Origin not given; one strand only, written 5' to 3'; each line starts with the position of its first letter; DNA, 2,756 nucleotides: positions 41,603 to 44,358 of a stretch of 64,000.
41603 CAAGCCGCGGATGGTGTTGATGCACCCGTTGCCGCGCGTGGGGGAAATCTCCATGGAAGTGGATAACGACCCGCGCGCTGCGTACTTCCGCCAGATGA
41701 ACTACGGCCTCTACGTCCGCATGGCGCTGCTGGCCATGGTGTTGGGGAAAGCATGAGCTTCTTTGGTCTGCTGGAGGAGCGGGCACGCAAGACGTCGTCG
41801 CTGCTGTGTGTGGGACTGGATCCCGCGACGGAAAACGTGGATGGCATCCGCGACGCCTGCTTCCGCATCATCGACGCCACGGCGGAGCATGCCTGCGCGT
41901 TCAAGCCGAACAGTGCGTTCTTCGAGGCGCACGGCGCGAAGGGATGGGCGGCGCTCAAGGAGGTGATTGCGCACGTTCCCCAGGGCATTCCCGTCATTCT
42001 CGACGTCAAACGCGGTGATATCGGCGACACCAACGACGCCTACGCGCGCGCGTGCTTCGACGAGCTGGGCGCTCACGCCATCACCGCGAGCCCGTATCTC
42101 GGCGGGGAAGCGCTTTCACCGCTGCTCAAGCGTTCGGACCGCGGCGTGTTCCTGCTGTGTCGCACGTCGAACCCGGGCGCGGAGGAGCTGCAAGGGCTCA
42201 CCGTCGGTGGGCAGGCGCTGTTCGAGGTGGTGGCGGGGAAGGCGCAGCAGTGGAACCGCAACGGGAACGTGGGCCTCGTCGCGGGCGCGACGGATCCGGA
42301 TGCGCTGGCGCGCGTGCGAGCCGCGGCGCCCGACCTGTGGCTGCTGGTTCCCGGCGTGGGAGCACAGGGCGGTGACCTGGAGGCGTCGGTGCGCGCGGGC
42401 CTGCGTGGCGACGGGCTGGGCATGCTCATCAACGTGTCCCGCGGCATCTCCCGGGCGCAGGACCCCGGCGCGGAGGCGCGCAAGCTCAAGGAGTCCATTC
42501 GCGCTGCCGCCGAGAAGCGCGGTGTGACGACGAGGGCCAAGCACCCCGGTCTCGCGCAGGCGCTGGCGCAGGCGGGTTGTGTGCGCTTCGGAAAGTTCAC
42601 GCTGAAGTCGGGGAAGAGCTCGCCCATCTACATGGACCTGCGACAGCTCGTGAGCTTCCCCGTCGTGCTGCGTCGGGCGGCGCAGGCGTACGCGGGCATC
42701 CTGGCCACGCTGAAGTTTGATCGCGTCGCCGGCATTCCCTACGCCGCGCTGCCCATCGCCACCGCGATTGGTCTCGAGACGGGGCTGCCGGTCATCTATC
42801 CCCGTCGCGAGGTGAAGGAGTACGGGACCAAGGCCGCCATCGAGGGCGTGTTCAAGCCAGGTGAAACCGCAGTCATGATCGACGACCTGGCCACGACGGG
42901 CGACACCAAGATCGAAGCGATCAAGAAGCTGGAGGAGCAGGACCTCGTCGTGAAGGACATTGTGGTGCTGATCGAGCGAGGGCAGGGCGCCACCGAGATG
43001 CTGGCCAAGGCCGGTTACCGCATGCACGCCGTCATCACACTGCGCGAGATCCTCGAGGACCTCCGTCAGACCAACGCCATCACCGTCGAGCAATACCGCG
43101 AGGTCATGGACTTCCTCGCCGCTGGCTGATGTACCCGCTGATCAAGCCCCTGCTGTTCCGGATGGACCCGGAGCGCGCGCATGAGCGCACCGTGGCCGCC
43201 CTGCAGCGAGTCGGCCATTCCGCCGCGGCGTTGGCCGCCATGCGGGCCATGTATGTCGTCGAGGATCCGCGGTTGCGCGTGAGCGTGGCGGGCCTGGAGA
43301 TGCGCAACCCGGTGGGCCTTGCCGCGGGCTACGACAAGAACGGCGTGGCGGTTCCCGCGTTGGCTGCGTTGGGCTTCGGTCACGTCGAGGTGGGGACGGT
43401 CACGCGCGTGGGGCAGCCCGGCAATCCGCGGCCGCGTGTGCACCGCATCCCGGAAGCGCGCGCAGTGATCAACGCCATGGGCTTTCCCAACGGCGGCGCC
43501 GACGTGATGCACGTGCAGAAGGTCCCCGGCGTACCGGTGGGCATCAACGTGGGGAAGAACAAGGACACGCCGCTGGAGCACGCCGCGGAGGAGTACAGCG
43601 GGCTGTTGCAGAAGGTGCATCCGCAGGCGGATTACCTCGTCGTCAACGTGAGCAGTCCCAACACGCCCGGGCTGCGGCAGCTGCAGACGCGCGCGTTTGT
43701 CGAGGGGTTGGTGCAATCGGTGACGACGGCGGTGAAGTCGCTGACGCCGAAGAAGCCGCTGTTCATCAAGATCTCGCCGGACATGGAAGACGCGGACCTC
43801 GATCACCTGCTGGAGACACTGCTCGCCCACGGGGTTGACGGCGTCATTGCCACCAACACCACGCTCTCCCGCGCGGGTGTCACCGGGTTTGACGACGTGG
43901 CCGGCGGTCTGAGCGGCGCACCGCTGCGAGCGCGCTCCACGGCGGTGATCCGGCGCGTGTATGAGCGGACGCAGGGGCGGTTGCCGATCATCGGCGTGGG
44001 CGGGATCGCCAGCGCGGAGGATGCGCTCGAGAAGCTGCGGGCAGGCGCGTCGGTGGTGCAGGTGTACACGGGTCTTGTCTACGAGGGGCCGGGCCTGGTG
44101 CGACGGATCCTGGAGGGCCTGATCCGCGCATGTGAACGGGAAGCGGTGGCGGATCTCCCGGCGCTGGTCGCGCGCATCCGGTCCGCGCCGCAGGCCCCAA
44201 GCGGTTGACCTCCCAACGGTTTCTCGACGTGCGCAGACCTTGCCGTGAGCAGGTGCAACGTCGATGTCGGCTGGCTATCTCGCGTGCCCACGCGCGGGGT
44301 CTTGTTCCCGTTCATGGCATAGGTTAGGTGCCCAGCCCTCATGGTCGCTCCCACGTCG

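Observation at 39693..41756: In-frame DHOase-ATCase fusion (pyrC-pyrB) in CAD-like domain order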

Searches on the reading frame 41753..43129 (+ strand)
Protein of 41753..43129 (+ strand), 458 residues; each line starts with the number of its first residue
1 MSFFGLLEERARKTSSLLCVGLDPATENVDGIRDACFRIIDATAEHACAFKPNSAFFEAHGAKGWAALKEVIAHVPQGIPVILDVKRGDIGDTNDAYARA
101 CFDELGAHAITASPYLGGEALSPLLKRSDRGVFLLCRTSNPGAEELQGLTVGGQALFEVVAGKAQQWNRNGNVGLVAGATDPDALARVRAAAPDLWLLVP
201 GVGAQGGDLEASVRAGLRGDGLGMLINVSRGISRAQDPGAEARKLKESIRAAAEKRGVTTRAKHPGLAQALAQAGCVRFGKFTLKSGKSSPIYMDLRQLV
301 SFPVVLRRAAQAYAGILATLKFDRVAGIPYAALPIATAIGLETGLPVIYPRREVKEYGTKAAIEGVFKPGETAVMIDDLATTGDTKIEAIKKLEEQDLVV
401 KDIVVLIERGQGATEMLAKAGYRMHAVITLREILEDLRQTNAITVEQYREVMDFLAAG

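Call 3: search_protein_families(library=pfam, proteins=[window:41753-43129:+])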
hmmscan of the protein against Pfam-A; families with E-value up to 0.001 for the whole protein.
window:41753-43129:+ (458 aa): 1 family
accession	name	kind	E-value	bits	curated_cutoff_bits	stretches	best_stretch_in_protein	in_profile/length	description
PF00215.30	OMPdecase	-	4.6e-40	138.3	27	1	17-244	2-220/221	Orotidine 5'-phosphate decarboxylase / HUMPS family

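Call 4: search_protein_families(library=ncbifam, proteins=[window:41753-43129:+])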
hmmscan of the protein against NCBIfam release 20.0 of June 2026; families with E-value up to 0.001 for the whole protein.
window:41753-43129:+ (458 aa): 14 families
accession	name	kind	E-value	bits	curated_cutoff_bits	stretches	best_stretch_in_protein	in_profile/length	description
NF004034.0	PRK05500.1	equivalog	2.1e-109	366.3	656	1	1-452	1-475/478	bifunctional orotidine-5'-phosphate decarboxylase/orotate phosphoribosyltransferase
TIGR02127.1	pyrF_sub2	equivalog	2.7e-74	249.7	110.6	1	3-244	1-259/261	orotidine-5'-phosphate decarboxylase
NF010382.0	PRK13809.1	equivalog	2.1e-44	151.4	208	1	269-446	15-194/210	orotate phosphoribosyltransferase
TIGR00336.1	pyrE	equivalog_domain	8e-36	123.4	106.8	1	271-432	3-172/173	orotate phosphoribosyltransferase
NF001729.0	PRK00455.1-3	equivalog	6.1e-27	94.5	245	1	281-456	33-214/231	orotate phosphoribosyltransferase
NF010386.0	PRK13813.1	equivalog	1.2e-18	67.5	208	1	38-251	21-215/216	orotidine 5'-phosphate decarboxylase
TIGR01367.1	pyrE_Therm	equivalog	3.1e-14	53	150.25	1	268-414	3-149/187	orotate phosphoribosyltransferase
TIGR01740.1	pyrF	equivalog_domain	2.8e-12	46.8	92.3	1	34-245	11-215/216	orotidine-5'-phosphate decarboxylase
NF040646.1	HPT_Archaea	equivalog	5.1e-11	42.5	200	1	306-430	39-174/184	hypoxanthine/guanine phosphoribosyltransferase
NF002620.0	PRK02277.1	subfamily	1.1e-09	38.3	115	1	288-409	51-180/201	orotate phosphoribosyltransferase-like protein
NF002635.0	PRK02304.1-4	subfamily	1.2e-09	38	146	1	317-430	50-174/188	adenine phosphoribosyltransferase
NF009211.0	PRK12560.1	equivalog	8.2e-05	22.5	188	1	303-428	34-174/187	adenine phosphoribosyltransferase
NF002634.0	PRK02304.1-3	equivalog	0.00029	20.6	170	0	355-429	101-178/182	adenine phosphoribosyltransferase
NF045507.1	transregGfcR_Halo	equivalog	0.00085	18.8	300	0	292-415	65-197/215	transcriptional regulator GfcR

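Call 72: search_solved_structures(query=window:41753-43129:+, max_evalue=1e-10)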
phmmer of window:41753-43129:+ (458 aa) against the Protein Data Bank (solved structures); distinct sequences matched with E-value up to 1e-10: 43.
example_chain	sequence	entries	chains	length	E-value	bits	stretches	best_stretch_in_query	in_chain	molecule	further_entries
3qw4_B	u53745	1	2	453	5.3e-164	549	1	1-455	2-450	UMP synthase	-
3qw3_A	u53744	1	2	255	1.4e-95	323.6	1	1-251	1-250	Orotidine-5-phosphate decarboxylase/orotate phosphoribosyltransferase, putative (Ompdcase-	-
4mjz_A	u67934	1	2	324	3.5e-58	200.3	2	2-152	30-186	Orotidine 5'-phosphate decarboxylase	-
2wns_A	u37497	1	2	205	5.8e-41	143.6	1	271-455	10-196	OROTATE PHOSPHORIBOSYLTRANSFERASE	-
2guu_A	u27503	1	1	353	4.5e-30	107.7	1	35-251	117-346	ODcase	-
2ffc_A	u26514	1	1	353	1.2e-29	106.2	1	35-251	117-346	orotidine 5-monophosphate decarboxylase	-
3r89_A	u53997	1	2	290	7.9e-27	97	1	9-234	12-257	Orotidine 5'-phosphate decarboxylase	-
3v75_A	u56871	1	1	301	3.3e-26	95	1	4-248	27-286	Orotidine 5'-phosphate decarboxylase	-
2f84_A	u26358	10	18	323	8.4e-26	93.6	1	35-252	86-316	orotidine monophosphate decarboxylase | Orotidine-monophosphate-decarboxylase | Orotidine 5'-phosphate decarboxylase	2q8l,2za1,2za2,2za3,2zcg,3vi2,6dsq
2q8z_A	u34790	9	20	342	1.1e-25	93.3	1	35-251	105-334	Orotidine-monophosphate-decarboxylase | Orotidine 5' monophosphate decarboxylase | Orotidine 5'-phosphate decarboxylase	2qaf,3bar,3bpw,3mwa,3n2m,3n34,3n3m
2aqw_A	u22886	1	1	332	3.3e-25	91.7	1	35-242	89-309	putative orotidine-monophosphate-decarboxylase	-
2fds_A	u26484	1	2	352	3.5e-24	88.3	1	35-241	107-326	orotidine-monophosphate-decarboxylase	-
2yzk_A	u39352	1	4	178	1.5e-22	82.9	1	267-437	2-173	Orotate phosphoribosyltransferase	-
2p1z_A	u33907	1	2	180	2.8e-16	62.2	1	264-431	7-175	Phosphoribosyltransferase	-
4ohc_A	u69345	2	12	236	2.9e-14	55.6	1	273-455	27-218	Orotate phosphoribosyltransferase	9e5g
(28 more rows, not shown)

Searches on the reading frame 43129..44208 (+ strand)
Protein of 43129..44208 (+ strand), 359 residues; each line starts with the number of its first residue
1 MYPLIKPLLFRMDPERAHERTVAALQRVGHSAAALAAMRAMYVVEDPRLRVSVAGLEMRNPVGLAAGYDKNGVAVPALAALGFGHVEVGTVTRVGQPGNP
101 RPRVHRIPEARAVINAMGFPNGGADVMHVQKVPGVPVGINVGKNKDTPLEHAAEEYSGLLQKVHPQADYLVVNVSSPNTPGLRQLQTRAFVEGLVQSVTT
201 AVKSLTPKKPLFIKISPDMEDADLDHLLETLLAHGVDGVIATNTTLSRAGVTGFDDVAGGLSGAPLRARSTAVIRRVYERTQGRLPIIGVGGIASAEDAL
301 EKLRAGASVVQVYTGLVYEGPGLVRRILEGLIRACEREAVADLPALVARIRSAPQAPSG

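Call 3: search_protein_families(library=pfam, proteins=[window:43129-44208:+])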
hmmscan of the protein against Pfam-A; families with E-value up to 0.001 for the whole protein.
window:43129-44208:+ (359 aa): 1 family
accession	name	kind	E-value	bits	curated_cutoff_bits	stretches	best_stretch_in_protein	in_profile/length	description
PF01180.27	DHO_dh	-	9.9e-84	281.4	27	1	49-332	2-288/291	Dihydroorotate dehydrogenase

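Call 4: search_protein_families(library=ncbifam, proteins=[window:43129-44208:+])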
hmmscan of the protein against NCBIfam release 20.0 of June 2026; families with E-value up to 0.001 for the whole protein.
window:43129-44208:+ (359 aa): 16 families
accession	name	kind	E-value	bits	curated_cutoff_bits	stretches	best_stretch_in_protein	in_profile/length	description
NF003652.0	PRK05286.2-5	equivalog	8.5e-132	439.6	267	1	2-340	4-349/353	quinone-dependent dihydroorotate dehydrogenase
TIGR01036.1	pyrD_sub2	equivalog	5.6e-118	393.8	200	1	2-338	1-342/356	dihydroorotate dehydrogenase (quinone)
NF003645.0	PRK05286.1-2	equivalog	1e-116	389.7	366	1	3-347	7-351/359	quinone-dependent dihydroorotate dehydrogenase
NF003646.0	PRK05286.1-4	equivalog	2e-114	382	457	1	1-333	2-338/341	quinone-dependent dihydroorotate dehydrogenase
NF003651.0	PRK05286.2-4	equivalog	5.7e-111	370.8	448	1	8-341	16-366/377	quinone-dependent dihydroorotate dehydrogenase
NF003648.0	PRK05286.2-1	equivalog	6.3e-109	364.1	433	1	1-345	3-350/360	quinone-dependent dihydroorotate dehydrogenase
NF003650.0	PRK05286.2-3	equivalog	2.6e-105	352.5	477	1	7-344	22-382/393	quinone-dependent dihydroorotate dehydrogenase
NF003644.0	PRK05286.1-1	equivalog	1.5e-104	349.7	418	1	1-329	2-334/336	quinone-dependent dihydroorotate dehydrogenase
NF003649.0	PRK05286.2-2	equivalog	3.3e-96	322.3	505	1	2-340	3-339/351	quinone-dependent dihydroorotate dehydrogenase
NF003647.0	PRK05286.1-5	equivalog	5.1e-80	268.9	619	1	1-338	1-341/354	quinone-dependent dihydroorotate dehydrogenase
NF005574.0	PRK07259.1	equivalog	6e-35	120.6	269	1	48-349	4-301/304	dihydroorotate dehydrogenase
TIGR01037.2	pyrD_sub1_fam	subfamily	9e-33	113.6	270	1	49-347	1-296/300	dihydroorotate dehydrogenase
NF041011.1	dihydoor_dh_Arch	equivalog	8.3e-28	97.3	330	1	51-339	1-277/289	dihydroorotate dehydrogenase PyrD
NF002702.0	PRK02506.1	equivalog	1.5e-20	73.6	301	1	88-341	44-300/313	dihydroorotate oxidase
NF006183.0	PRK08318.1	equivalog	1.6e-11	43.6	335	1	153-347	112-316/422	NAD-dependent dihydropyrimidine dehydrogenase subunit PreA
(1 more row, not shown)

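Call 73: search_solved_structures(query=window:43129-44208:+, max_evalue=1e-40)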
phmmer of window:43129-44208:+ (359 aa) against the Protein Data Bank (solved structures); distinct sequences matched with E-value up to 1e-40: 38.
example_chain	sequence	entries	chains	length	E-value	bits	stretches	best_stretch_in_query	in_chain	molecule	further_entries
1f76_A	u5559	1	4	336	3.4e-85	289.4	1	2-328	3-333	Dihydroorotate dehydrogenase (quinone)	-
7t5k_A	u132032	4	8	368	4.8e-85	288.9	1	2-328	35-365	Dihydroorotate dehydrogenase (quinone)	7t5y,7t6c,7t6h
7ut5_A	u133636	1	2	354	3.6e-83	282.7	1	1-331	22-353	Dihydroorotate dehydrogenase (quinone)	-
8ofw_A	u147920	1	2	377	3.9e-82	279.3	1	1-339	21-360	Dihydroorotate dehydrogenase (quinone)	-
4ori_A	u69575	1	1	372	2.4e-76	260.3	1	11-333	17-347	Dihydroorotate dehydrogenase (quinone), mitochondrial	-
1uum_A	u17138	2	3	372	2.9e-76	260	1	11-333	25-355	DIHYDROOROTATE DEHYDROGENASE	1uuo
4xq6_A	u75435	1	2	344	2.2e-75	257.1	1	18-336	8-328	Dihydroorotate dehydrogenase (quinone)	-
6cjf_A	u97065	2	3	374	4e-75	256.3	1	11-334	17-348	Dihydroorotate dehydrogenase (quinone), mitochondrial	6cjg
5mvd_A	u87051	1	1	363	4.2e-75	256.2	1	11-333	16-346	Dihydroorotate dehydrogenase (quinone), mitochondrial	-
2wv8_A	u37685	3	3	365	4.3e-75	256.2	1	11-333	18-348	DIHYDROOROTATE DEHYDROGENASE, MITOCHONDRIAL | Dihydroorotate dehydrogenase (quinone), mitochondrial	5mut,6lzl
4oqv_A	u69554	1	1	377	4.3e-75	256.2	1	11-333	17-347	Dihydroorotate dehydrogenase (quinone), mitochondrial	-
6j3b_A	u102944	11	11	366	4.3e-75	256.2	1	11-333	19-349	Dihydroorotate dehydrogenase (quinone), mitochondrial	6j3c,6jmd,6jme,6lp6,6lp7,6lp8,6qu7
4igh_A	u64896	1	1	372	4.3e-75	256.2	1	11-333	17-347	Dihydroorotate dehydrogenase (quinone), mitochondrial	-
9bkn_A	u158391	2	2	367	4.3e-75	256.1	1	11-333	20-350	Dihydroorotate dehydrogenase (quinone), mitochondrial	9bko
1d3g_A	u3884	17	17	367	4.3e-75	256.1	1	11-333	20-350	DIHYDROOROTATE DEHYDROGENASE | Dihydroorotate dehydrogenase, mitochondrial | DIHYDROOROTATE DEHYDROGENASE (QUINONE), MITOCHONDRIAL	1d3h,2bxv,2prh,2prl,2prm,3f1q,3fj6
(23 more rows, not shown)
